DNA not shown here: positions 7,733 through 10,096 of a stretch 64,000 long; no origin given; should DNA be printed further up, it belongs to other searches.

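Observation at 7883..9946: Nine-haem cytochrome c fused to a T9SS C-terminal sorting domain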

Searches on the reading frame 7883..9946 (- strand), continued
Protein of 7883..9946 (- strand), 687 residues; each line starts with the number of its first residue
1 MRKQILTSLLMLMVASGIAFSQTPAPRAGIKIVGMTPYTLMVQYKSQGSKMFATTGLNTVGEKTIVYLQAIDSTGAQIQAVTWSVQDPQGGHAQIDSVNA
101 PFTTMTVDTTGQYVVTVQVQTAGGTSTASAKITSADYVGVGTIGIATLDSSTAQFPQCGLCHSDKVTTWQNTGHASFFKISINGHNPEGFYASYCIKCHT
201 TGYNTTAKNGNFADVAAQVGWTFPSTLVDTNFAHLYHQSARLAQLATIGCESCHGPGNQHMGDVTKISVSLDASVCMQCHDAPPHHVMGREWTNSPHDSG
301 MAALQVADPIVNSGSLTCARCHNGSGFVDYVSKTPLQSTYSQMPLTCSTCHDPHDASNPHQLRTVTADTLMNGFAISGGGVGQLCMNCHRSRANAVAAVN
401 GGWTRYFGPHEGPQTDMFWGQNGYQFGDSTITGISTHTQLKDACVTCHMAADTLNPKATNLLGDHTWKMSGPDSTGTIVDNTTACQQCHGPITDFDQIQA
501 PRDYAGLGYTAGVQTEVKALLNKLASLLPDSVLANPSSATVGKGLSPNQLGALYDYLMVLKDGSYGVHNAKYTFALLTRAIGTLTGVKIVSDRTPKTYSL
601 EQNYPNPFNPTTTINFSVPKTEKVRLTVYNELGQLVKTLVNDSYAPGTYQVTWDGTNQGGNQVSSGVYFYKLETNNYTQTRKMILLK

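Call 46: search_protein_families(library=ncbifam, proteins=[L004:2007-4328:+, L004:4347-5231:+, L004:5254-6618:+, L004:6624-8165:+, L004:8285-8746:+, L004:12724-14223:+, L004:15991-17202:+, L004:669-1901:+, L002:442-2361:-, L015:7442-9028:+], max_evalue=0.001)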
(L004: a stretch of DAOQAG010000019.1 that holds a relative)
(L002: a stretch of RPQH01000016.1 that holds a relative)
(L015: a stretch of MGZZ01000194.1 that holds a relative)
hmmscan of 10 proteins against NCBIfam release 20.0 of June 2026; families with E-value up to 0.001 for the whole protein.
L004:2007-4328:+ (773 aa): 0 families

L004:4347-5231:+ (294 aa): 2 families
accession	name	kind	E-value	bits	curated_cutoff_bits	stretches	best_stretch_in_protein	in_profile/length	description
NF041781.1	mnquin_red_QrcA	equivalog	1.4e-07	31.3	180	1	24-153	27-173/174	menaquinone reductase multiheme cytochrome c subunit QrcA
NF038038.1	cytoc_DsrJ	equivalog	1.3e-05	25.5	100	0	105-153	86-121/121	sulfate reduction electron transfer complex DsrMKJOP subunit DsrJ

L004:5254-6618:+ (454 aa): 1 family
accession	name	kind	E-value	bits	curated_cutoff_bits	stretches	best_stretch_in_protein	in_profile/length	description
NF045774.1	cytochro_C551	exception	0.00039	20.4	118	1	1-73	1-62/110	cytochrome c551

L004:6624-8165:+ (513 aa): 6 families
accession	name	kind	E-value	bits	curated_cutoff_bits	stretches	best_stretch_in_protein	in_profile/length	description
NF037959.1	MFS_SpdSyn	subfamily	4.7e-66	223.5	40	1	17-488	2-478/480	fused MFS/spermidine synthase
NF003380.0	PRK04457.1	equivalog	2.2e-20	72.8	304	1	262-435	50-221/265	polyamine aminopropyltransferase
NF002010.0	PRK00811.1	equivalog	3.1e-14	52.9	260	1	224-420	24-225/287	polyamine aminopropyltransferase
TIGR00417.1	speE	equivalog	1.5e-09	37.5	249.55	1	235-414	29-212/271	spermidine synthase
NF002956.0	PRK03612.1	equivalog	0.00013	20.5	472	1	4-387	18-416/522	polyamine aminopropyltransferase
TIGR00755.1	ksgA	equivalog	0.00068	19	171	1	284-377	32-118/256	16S rRNA (adenine(1518)-N(6)/adenine(1519)-N(6))-dimethyltransferase RsmA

L004:8285-8746:+ (153 aa): 0 families

L004:12724-14223:+ (499 aa): 3 families
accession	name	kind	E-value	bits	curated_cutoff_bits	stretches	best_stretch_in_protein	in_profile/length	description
TIGR03153.1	cytochr_NrfH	equivalog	5.4e-13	49.2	134.2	1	104-210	3-110/138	cytochrome c nitrite reductase small subunit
TIGR03146.1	cyt_nit_nrfB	equivalog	0.00012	22.4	166.6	0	137-215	23-97/145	cytochrome c nitrite reductase pentaheme subunit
TIGR02162.1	torC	equivalog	0.00094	18.5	478.2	0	125-185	41-106/387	pentaheme c-type cytochrome TorC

L004:15991-17202:+ (403 aa): 0 families

L004:669-1901:+ (410 aa): 3 families
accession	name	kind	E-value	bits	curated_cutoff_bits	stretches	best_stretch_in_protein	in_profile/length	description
NF045801.1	efflux_ABUW_0982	equivalog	3.3e-24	85.6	675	2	215-398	157-341/392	chloramphenicol efflux transporter CxpE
TIGR02872.1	spore_ytvI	equivalog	7.7e-19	68.3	198.15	1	75-398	2-337/341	sporulation integral membrane protein YtvI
NF008930.0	PRK12287.1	subfamily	2e-08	34.3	318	1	77-399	13-327/344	AI-2E family transporter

L002:442-2361:- (640 aa): 9 families
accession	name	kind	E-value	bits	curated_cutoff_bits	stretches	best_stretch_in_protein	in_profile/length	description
TIGR03508.1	decahem_SO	subfamily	5.4e-25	88.3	192.2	2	146-255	68-177/258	DmsE family decaheme c-type cytochrome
NF041028.1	decahem_GSU2203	exception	2.2e-15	56.7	325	2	147-255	100-210/317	GSU2203 family decaheme c-type cytochrome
NF008659.0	PRK11659.1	equivalog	2.5e-11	43.6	184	0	44-136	75-171/188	cytochrome c nitrite reductase pentaheme subunit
NF045713.1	CxxCH_16_HmcA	equivalog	5.7e-09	35.1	400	1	41-207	73-239/541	sulfate respiration complex hexadecaheme cytochrome HmcA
TIGR03146.1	cyt_nit_nrfB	equivalog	7.7e-08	32.7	166.6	0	246-383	12-145/145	cytochrome c nitrite reductase pentaheme subunit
TIGR03153.1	cytochr_NrfH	equivalog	1.5e-06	28.3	134.2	0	98-134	96-135/138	cytochrome c nitrite reductase small subunit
TIGR04257.1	nanowire_3heme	domain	0.00039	20.5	40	0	548-586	24-62/75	c(7)-type cytochrome triheme domain-containing protein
TIGR02161.1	napC_nirT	subfamily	0.00048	20.1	310.6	0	368-514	41-176/185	periplasmic nitrate (or nitrite) reductase c-type cytochrome, NapC/NirT family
NF047727.1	4hemeCytCCctA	equivalog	0.0006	19.9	180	1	164-256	30-108/109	tetraheme c-type cytochrome CctA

L015:7442-9028:+ (529 aa): 7 families
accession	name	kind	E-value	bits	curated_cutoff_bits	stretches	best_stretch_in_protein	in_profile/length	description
TIGR04183.1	Por_Secre_tail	domain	4.5e-10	39.4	23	1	446-526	2-70/72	T9SS type A sorting domain-containing protein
NF033707.1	T9SS_sortase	equivalog_domain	9.5e-09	33.4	420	1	444-522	1000-1083/1095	type IX secretion system sortase PorU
NF052323.1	T9SSA_dep_M6i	equivalog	3.3e-07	28.7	600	1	445-520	960-1030/1043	T9SS-dependent M6-like inactivated metalloprotease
NF052228.1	T9SS_PorZ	equivalog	1e-05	24.2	260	1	446-514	676-740/757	type IX secretion system anionic LPS delivery protein PorZ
NF038113.1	T9SSA_dep_M36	equivalog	3e-05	22.4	885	1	443-527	793-868/869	T9SS-dependent M36 family metallopeptidase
NF005176.1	PRK06655.1-1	equivalog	4.3e-05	23.5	230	1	461-517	94-150/197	flagellar hook assembly protein FlgD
NF009276.0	PRK12633.1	equivalog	0.00076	19.3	383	0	464-517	129-182/234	flagellar basal body rod modification protein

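Call 49: find_encoding_contigs(protein=P0043, flank=10000, max_places=1)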
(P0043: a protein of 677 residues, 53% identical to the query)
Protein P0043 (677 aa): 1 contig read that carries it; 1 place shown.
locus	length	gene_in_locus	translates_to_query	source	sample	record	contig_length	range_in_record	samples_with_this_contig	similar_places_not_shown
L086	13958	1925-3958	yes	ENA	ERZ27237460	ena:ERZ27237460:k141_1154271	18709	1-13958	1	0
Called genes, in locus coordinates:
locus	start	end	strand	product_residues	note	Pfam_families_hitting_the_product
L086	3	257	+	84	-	?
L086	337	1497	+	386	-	PF00365:PFK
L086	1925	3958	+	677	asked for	PF09699:Paired_CXXCH_1 (faint), PF14522:Cytochrome_C7 (faint), PF14537:Cytochrom_c3_2 (faint), PF13435:Cytochrome_C554 (faint), PF13585:CHU_C (weak), PF18962:Por_Secre_tail, PF13860:FlgD_ig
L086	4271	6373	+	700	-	PF14522:Cytochrome_C7 (faint), PF14537:Cytochrom_c3_2 (faint), PF22113:Mtrc-MtrF_II-IV_dom (faint), PF13585:CHU_C (weak), PF13860:FlgD_ig, PF18962:Por_Secre_tail (weak)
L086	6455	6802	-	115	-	PF08378:NERD, PF02021:UPF0102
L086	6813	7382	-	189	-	PF01351:RNase_HII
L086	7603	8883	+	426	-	PF00574:CLP_protease (weak), PF25145:NfeD1b_N, PF24961:NfeD_membrane, PF01957:NfeD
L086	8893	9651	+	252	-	PF01145:Band_7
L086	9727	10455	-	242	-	-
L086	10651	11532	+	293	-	PF16119:DUF4835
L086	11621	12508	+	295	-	-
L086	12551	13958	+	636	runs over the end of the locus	PF12836:HHH_3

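Call 50: find_encoding_contigs(protein=P0053, flank=10000, max_places=1)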
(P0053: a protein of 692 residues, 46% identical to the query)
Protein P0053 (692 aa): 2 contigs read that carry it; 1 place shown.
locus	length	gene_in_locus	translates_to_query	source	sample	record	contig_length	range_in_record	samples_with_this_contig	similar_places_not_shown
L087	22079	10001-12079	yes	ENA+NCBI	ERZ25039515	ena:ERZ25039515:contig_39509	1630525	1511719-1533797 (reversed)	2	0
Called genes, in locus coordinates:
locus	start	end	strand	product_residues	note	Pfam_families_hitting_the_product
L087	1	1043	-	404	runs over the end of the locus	PF06857:ACP, PF03328:HpcH_HpaI, PF15617:C-C_Bond_Lyase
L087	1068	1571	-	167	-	PF00694:Aconitase_C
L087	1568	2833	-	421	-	PF00330:Aconitase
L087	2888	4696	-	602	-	PF00330:Aconitase, PF00694:Aconitase_C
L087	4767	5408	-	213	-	PF01966:HD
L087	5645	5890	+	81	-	-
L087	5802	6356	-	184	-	PF05163:DinB, PF12867:DinB_2 (weak)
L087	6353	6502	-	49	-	PF04945:YHS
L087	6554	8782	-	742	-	PF01578:Cytochrom_C_asm, PF16327:CcmF_C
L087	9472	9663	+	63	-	-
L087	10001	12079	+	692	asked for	PF22113:Mtrc-MtrF_II-IV_dom (faint), PF09699:Paired_CXXCH_1 (faint), PF13435:Cytochrome_C554 (faint), PF14522:Cytochrome_C7 (faint), PF14537:Cytochrom_c3_2 (faint), PF13860:FlgD_ig (weak), PF18962:Por_Secre_tail (weak)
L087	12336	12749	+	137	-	PF26622:DUF8199 (weak)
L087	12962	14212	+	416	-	PF02321:OEP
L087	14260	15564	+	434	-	PF25919:BSH_CusB, PF25973:BSH_CzcB, PF25954:Beta-barrel_RND_2, PF25975:CzcB_C, PF25989:YknX_C (weak)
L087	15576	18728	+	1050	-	PF00873:ACR_tran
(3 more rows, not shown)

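Call 51: find_encoding_contigs(protein=P0075, flank=10000, max_places=1)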
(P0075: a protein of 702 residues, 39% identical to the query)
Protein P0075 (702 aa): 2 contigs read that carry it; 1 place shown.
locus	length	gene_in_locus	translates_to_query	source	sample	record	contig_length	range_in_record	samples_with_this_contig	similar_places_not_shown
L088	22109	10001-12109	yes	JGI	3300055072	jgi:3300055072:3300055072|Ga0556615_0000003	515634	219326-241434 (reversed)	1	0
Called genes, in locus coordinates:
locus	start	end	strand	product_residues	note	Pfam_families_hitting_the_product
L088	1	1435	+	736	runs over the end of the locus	PF02085:Cytochrom_CIII (faint), PF09699:Paired_CXXCH_1 (faint), PF14537:Cytochrom_c3_2 (faint), PF22678:Cytochrom_c_NrfB-like (faint), PF14522:Cytochrome_C7 (weak), PF01292:Ni_hydr_CYTB, PF14358:DUF4405 (weak)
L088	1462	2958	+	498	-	PF03264:Cytochrom_NNT (weak), PF14522:Cytochrome_C7 (faint), PF14537:Cytochrom_c3_2 (faint)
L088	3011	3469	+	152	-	PF00355:Rieske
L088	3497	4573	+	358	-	PF00033:Cytochrome_B, PF13631:Cytochrom_B_N_2, PF00032:Cytochrom_B_C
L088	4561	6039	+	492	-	PF22678:Cytochrom_c_NrfB-like (faint), PF00684:DnaJ_CXXCXGXG (faint), PF09699:Paired_CXXCH_1 (faint), PF14522:Cytochrome_C7 (faint), PF02335:Cytochrom_C552 (weak), PF14537:Cytochrom_c3_2 (weak)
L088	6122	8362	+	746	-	PF01578:Cytochrom_C_asm, PF16327:CcmF_C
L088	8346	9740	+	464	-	PF00070:Pyr_redox (faint), PF00890:FAD_binding_2 (weak), PF01266:DAO, PF01593:Amino_oxidase, PF01946:Thi4 (weak), PF13450:NAD_binding_8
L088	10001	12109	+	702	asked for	PF09699:Paired_CXXCH_1 (faint), PF13435:Cytochrome_C554 (faint), PF14522:Cytochrome_C7 (faint), PF14537:Cytochrom_c3_2 (faint), PF22113:Mtrc-MtrF_II-IV_dom (weak), PF13860:FlgD_ig (weak), PF18962:Por_Secre_tail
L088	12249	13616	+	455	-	PF00285:Citrate_synt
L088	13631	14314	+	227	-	PF01578:Cytochrom_C_asm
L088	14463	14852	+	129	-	PF03100:CcmE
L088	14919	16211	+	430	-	-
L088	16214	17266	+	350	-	PF02085:Cytochrom_CIII (faint), PF22113:Mtrc-MtrF_II-IV_dom (faint), PF05495:zf-CHY (faint), PF14537:Cytochrom_c3_2 (faint), PF14522:Cytochrome_C7 (weak)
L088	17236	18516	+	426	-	PF14522:Cytochrome_C7 (faint), PF22113:Mtrc-MtrF_II-IV_dom (faint), PF09699:Paired_CXXCH_1 (faint)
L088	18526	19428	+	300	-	PF14522:Cytochrome_C7 (faint), PF14537:Cytochrom_c3_2 (faint), PF09698:GSu_C4xC__C2xCH (weak)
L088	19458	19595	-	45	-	-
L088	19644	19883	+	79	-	-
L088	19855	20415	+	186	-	PF01814:Hemerythrin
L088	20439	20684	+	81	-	PF13370:Fer4_13, PF13459:Fer4_15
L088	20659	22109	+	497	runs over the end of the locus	PF10282:Lactonase (weak), PF21783:YNCE (faint), PF22494:choice_anch_I (faint), PF25174:Beta-prop_THOC3 (weak)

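Call 68: find_homologous_proteins(query=L091:12197-13528:+, max_evalue=0.00001)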
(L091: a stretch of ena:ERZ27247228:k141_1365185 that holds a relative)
Query L091:12197-13528:+ (443 aa): 173 proteins with E <= 0.00001 among 7817 candidates; the best 120 are listed.
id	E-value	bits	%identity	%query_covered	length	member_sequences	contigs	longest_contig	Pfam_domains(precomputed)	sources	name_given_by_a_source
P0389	1.4e-290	981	99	100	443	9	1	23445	-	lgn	-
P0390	6.6e-172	590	62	96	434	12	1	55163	-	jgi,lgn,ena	-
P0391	4.9e-78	281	36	97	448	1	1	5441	-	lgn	-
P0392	2.2e-77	279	38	97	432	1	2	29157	-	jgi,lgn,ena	-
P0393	1.9e-76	276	39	93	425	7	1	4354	-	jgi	-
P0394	7.2e-76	274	36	97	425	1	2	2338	-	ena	-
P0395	1.4e-75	273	38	96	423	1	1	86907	-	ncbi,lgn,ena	-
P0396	3.7e-75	272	36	96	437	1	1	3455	-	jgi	-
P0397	6.5e-75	271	37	94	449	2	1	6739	-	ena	-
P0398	2.5e-74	269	37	98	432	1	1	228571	PF13609.13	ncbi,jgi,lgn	ncbi:MAG: hypothetical protein ABR936_02080 [Bacteroidota bacterium]|jgi:hypothetical protein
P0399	6.3e-74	267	37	94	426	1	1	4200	-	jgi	jgi:hypothetical protein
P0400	1.7e-73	266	34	93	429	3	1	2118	-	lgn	-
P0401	2.1e-73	266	35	97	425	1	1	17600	-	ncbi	ncbi:MAG TPA: hypothetical protein VI758_06750 [Bacteroidota bacterium]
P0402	2.6e-73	265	37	98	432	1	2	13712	-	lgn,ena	-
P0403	3.5e-73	265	35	93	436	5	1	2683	-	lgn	-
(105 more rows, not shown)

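Call 80: list_cluster_members(proteins=[P0001, P0049, P0075])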
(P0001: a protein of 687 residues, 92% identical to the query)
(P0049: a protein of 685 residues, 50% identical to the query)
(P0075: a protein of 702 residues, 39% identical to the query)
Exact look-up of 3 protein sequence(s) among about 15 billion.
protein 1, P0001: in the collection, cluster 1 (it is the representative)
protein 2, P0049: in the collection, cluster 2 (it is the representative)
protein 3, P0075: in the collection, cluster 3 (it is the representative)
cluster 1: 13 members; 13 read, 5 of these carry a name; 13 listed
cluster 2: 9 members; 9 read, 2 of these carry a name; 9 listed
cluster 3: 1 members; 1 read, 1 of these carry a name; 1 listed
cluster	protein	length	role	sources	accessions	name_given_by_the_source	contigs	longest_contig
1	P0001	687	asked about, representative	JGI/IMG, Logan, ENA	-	-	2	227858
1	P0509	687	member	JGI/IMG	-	hypothetical protein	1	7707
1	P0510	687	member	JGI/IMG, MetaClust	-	\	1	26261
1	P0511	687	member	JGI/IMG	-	hypothetical protein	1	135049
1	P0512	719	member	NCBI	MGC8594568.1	MAG: FlgD immunoglobulin-like domain containing protein [Candidatus Kryptoniota bacterium]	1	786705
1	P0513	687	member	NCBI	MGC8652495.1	MAG: FlgD immunoglobulin-like domain containing protein [Candidatus Kryptoniota bacterium]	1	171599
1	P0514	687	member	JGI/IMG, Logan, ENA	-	-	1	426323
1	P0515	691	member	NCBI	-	-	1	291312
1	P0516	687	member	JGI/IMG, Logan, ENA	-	-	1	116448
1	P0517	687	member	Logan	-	-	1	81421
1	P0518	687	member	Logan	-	-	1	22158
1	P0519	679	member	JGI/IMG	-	-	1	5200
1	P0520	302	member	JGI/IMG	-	-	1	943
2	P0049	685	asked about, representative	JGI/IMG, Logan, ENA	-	-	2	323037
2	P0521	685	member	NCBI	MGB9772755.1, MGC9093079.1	MAG: FlgD immunoglobulin-like domain containing protein [Bacteroidota bacterium]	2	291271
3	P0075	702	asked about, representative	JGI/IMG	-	hypothetical protein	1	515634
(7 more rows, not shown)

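Call 84: predict_structure(alignment_id=A4)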
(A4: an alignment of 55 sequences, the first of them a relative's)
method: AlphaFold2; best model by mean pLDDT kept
length: 443 residues; sequences in the alignment: 55
mean_pLDDT: 90.1   pTM: 0.79
mean pLDDT of the five models: 90.1, 89.2, 88.3, 87.8, 87.7
residues with pLDDT >= 90: 310; 70-90: 92; 50-70: 37; < 50: 4
segments of 3 or more residues with pLDDT < 50: 1-3
pLDDT, mean of each block of 10 residues (from residue 1): 52 79 60 92 89 88 96 96 79 82 96 96 86 96 97 85 83 98 98 89 88 89 95 96 97 96 98 95 65 85 98 98 86 98 97 93 94 97 88 97 97 97 89 97 79
secondary structure, 60 per line:
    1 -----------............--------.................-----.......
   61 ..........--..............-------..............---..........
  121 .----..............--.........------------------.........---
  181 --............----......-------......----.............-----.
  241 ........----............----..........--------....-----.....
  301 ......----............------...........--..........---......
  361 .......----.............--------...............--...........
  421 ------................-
elements in order: H12-23 E32-48 E54-70 E73-86 E94-107 E111-121 E126-139 E142-150 E169-177 E183-194 E199-204 E212-217 E222-234 E240-248 E253-264 E269-278 H287-290 E296-306 E311-322 E329-339 E342-351 E355-367 E372-384 E393-407 E410-420 E427-442
